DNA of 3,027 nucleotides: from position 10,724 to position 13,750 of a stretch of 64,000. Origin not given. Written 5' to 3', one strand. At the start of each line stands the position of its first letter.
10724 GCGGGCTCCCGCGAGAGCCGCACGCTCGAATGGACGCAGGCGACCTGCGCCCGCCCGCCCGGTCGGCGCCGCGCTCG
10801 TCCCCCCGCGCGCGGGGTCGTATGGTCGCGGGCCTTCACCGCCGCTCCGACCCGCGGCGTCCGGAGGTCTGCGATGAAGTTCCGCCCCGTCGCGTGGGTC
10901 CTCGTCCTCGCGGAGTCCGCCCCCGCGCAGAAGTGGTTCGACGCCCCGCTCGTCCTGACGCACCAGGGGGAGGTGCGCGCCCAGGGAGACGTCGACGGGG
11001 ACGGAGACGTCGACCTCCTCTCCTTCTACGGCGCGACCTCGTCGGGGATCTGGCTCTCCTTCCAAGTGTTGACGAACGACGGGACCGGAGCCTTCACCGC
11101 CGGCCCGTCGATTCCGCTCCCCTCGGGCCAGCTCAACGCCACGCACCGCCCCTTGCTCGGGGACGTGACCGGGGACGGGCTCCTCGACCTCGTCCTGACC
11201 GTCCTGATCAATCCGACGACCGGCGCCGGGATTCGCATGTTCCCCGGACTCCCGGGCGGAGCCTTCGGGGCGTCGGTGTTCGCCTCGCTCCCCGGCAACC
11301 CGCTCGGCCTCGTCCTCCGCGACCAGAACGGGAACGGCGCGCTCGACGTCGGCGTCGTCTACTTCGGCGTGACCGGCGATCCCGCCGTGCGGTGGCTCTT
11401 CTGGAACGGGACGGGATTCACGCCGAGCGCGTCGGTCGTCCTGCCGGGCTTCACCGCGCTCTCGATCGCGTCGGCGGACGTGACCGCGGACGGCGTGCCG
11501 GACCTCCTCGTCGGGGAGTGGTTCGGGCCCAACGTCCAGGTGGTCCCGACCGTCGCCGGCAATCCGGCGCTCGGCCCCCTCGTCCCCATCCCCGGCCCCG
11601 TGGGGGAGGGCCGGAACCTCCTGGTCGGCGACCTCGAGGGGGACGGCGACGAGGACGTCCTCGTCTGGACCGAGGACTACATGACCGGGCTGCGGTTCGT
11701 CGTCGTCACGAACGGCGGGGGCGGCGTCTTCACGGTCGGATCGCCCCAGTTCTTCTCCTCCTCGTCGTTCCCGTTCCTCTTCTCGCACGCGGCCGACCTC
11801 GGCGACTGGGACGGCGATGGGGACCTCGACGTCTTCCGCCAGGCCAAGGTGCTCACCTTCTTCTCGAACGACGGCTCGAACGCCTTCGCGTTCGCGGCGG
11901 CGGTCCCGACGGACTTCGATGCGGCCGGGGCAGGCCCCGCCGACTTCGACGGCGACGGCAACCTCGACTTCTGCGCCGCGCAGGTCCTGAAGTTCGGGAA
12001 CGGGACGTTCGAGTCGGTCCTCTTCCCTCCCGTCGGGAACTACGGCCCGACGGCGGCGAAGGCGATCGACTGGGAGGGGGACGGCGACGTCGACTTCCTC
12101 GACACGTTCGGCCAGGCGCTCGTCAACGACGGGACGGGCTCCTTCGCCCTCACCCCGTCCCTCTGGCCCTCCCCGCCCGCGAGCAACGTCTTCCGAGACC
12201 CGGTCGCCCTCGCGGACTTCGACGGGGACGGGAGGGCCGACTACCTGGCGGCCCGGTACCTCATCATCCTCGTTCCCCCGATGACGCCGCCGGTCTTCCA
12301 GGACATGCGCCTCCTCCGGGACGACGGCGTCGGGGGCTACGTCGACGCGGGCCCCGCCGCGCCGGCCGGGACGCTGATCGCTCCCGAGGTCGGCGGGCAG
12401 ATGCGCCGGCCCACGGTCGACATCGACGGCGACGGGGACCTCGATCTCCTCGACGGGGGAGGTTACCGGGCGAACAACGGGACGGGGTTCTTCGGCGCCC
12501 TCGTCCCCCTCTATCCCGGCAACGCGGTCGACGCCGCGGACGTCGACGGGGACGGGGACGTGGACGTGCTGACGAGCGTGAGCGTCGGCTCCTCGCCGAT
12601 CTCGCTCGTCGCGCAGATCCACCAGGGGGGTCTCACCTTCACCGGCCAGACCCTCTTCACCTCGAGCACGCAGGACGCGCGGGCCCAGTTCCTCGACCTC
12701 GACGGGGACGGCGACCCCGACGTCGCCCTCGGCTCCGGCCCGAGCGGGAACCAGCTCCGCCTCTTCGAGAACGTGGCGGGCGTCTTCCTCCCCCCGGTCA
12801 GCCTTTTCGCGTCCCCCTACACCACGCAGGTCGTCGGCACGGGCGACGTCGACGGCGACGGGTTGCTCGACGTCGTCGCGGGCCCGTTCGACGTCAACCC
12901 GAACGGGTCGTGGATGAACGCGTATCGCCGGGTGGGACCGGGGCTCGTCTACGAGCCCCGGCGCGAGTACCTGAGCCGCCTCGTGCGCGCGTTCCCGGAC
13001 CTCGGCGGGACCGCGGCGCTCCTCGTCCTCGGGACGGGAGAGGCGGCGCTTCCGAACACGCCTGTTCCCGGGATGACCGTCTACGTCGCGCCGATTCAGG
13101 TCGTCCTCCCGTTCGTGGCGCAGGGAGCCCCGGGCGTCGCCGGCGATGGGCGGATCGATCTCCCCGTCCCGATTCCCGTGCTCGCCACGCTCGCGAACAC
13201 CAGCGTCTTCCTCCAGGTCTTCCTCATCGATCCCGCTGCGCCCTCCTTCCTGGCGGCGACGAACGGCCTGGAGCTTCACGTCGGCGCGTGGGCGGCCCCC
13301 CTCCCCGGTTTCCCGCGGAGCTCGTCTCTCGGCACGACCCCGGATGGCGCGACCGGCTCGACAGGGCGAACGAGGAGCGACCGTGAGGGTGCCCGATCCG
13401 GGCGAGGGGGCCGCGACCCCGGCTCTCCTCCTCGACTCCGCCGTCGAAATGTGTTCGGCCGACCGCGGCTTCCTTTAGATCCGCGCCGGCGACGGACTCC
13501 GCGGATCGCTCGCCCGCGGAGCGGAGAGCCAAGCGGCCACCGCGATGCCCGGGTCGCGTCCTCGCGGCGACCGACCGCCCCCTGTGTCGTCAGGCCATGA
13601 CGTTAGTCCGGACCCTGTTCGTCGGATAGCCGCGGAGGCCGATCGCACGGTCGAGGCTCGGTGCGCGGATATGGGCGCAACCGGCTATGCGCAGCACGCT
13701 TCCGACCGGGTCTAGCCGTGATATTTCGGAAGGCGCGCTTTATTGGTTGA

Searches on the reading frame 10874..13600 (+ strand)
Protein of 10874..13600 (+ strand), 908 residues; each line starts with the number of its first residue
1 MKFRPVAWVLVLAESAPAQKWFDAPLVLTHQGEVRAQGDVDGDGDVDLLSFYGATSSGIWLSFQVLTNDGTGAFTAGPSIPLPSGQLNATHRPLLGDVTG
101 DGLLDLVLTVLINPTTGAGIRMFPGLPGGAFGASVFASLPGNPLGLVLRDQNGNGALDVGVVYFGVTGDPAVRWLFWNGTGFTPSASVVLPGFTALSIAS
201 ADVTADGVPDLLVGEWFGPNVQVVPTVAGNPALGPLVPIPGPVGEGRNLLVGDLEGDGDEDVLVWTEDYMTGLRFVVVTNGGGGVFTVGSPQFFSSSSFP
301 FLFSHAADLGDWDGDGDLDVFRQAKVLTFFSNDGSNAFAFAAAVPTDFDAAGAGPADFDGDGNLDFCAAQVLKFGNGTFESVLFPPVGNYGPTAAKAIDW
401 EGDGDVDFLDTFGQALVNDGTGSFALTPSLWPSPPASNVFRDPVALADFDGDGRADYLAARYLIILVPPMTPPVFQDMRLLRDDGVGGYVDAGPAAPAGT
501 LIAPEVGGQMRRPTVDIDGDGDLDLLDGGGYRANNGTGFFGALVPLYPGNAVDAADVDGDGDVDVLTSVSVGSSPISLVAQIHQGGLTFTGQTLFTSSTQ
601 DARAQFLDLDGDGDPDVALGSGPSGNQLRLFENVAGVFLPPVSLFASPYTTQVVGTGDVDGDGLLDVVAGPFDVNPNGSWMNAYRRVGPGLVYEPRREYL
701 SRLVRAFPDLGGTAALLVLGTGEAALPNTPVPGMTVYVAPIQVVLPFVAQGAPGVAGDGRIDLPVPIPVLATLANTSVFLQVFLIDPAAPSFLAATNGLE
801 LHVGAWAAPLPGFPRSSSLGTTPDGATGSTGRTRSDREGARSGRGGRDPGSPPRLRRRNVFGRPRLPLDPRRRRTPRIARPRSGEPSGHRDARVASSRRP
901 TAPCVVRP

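Call 6: search_protein_families(library=pfam, proteins=[window:10874-13600:+], max_evalue=0.01)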
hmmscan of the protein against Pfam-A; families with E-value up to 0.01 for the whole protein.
window:10874-13600:+ (908 aa): 2 families
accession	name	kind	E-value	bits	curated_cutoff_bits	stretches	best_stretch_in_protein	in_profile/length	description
PF13517.12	FG-GAP_3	-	7.4e-49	164.6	26.9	7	608-668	1-60/61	FG-GAP-like repeat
PF01839.29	FG-GAP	-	7.1e-16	58.1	22.1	1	607-624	8-25/37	FG-GAP repeat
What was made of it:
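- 10874..13600 (+): FG-GAP/VCBS protein with a divergent, Cys-less module at about 12896-13297. The frame then reads on for about 105 codons with a non-coding GC pattern before the first stop. FG-GAP_3 E = 7e-49 (call 6).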

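Call 7: search_protein_families(library=ncbifam, proteins=[window:10874-13600:+], max_evalue=0.01)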
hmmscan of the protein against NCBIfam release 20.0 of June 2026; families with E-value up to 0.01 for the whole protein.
window:10874-13600:+ (908 aa): 0 families
